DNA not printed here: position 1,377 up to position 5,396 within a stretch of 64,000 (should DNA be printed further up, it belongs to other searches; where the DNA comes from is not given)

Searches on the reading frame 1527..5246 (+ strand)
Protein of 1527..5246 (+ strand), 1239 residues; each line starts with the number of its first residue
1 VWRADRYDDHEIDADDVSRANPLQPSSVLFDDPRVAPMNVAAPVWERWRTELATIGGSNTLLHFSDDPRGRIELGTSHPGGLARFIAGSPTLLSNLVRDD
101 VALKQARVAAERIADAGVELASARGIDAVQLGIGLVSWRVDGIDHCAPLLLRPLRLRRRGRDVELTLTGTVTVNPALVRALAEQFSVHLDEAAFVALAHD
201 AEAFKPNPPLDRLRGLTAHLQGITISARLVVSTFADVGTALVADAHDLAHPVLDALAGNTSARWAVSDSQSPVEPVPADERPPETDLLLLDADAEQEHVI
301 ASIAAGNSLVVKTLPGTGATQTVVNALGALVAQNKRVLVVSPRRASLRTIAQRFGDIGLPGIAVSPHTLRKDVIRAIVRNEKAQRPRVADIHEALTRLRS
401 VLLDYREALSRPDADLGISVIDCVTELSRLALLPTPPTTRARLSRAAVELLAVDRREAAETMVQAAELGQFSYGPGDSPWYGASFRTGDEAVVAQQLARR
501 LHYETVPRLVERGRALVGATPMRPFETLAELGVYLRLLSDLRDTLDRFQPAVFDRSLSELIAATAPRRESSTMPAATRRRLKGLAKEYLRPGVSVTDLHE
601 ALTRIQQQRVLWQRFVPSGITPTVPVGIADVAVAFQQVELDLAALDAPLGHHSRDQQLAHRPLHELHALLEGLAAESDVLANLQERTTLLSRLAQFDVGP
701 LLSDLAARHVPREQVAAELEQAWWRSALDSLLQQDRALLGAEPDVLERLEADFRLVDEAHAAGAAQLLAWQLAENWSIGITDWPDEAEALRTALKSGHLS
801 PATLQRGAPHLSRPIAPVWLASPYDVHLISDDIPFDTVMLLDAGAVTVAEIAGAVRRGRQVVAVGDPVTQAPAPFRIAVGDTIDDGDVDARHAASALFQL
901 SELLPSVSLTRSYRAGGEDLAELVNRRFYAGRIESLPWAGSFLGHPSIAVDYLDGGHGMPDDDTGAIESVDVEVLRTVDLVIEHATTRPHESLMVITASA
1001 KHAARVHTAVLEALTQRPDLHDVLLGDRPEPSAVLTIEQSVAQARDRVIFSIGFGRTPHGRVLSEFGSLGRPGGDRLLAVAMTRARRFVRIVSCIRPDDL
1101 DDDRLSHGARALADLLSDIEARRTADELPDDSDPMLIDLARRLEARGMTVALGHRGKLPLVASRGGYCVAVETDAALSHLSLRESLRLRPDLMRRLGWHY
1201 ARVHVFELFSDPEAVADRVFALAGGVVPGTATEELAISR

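Call 76: search_protein_families(library=pfam, proteins=[window:1527-5246:+], max_evalue=0.0001)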
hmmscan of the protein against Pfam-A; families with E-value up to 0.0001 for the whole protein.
window:1527-5246:+ (1239 aa): 1 family
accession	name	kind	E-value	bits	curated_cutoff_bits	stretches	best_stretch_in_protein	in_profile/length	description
PF18741.7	MTES_1575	-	1.9e-05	25.1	38.2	0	1161-1220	32-93/96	REase_MTES_1575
